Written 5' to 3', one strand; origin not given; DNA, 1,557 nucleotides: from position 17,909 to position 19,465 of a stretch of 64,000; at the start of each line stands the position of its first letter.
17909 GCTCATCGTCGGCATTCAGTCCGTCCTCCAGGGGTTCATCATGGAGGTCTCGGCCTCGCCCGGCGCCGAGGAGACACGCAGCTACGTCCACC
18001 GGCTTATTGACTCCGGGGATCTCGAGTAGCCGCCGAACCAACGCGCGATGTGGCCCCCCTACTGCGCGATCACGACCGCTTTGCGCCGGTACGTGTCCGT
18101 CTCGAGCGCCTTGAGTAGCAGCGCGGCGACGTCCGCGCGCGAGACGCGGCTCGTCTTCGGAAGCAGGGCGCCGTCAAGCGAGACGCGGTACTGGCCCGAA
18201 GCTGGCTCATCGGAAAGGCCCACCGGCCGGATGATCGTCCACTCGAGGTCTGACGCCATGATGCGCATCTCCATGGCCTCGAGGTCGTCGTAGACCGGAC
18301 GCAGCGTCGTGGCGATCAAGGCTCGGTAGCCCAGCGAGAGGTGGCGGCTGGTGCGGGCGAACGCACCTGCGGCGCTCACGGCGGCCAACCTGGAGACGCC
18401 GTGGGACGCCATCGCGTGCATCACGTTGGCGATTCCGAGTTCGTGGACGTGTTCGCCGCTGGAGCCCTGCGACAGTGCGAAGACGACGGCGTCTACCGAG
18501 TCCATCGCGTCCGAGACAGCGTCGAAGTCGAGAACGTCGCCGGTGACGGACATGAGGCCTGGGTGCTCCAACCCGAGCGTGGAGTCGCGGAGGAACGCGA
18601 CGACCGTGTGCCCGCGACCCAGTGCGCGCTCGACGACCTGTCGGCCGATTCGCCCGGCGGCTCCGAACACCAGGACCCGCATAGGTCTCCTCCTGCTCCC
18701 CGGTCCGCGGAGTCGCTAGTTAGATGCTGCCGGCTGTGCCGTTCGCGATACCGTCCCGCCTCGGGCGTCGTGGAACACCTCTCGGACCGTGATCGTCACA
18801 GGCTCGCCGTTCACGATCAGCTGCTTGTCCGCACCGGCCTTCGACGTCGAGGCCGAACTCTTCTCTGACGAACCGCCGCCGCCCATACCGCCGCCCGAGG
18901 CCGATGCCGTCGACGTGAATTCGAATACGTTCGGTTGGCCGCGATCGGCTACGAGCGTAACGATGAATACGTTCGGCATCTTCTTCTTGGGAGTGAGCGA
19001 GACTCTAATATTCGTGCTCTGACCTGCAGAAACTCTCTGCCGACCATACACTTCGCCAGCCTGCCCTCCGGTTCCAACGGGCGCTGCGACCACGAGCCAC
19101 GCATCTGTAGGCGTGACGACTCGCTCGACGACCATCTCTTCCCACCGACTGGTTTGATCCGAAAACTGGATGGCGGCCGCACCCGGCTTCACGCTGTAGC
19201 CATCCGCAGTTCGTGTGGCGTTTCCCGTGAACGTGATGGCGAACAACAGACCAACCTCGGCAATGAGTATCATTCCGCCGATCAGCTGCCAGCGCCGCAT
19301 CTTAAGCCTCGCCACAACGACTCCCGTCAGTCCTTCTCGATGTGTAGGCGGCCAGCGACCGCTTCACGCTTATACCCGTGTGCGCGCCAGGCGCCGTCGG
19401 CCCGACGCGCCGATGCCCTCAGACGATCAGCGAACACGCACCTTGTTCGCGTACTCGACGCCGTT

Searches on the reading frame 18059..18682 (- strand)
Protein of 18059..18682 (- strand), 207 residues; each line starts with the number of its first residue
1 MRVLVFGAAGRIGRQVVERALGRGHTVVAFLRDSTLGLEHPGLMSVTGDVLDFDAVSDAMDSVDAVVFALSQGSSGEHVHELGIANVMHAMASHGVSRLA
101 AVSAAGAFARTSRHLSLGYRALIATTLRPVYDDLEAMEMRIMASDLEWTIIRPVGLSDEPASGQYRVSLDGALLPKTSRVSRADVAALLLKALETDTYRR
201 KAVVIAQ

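Call 24: search_protein_families(library=pfam, proteins=[window:18059-18682:-], max_evalue=0.001)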
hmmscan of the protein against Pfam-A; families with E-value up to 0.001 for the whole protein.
window:18059-18682:- (207 aa): 4 families
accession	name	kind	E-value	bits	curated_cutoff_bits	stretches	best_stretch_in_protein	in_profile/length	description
PF13460.12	NAD_binding_10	-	3.5e-42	144.8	27.2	1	7-195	1-183/184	NAD(P)H-binding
PF05368.20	NmrA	-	5.7e-09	36.4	27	1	2-96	4-99/298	NmrA-like family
PF01370.27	Epimerase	-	1.8e-08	34.6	20.9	1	3-110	1-121/240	NAD dependent epimerase/dehydratase family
PF01113.26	DapB_N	-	0.001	19.6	25.6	0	1-35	1-36/124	Dihydrodipicolinate reductase, N-terminus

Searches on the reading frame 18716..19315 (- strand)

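Call 24: search_protein_families(library=pfam, proteins=[window:18716-19315:-], max_evalue=0.001)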
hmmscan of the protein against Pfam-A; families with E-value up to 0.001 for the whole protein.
window:18716-19315:- (199 aa): 1 family
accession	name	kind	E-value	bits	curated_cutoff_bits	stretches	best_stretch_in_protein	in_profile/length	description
PF23951.1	DUF7282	-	2.2e-11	44.4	27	1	47-139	1-93/112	Domain of unknown function (DUF7282)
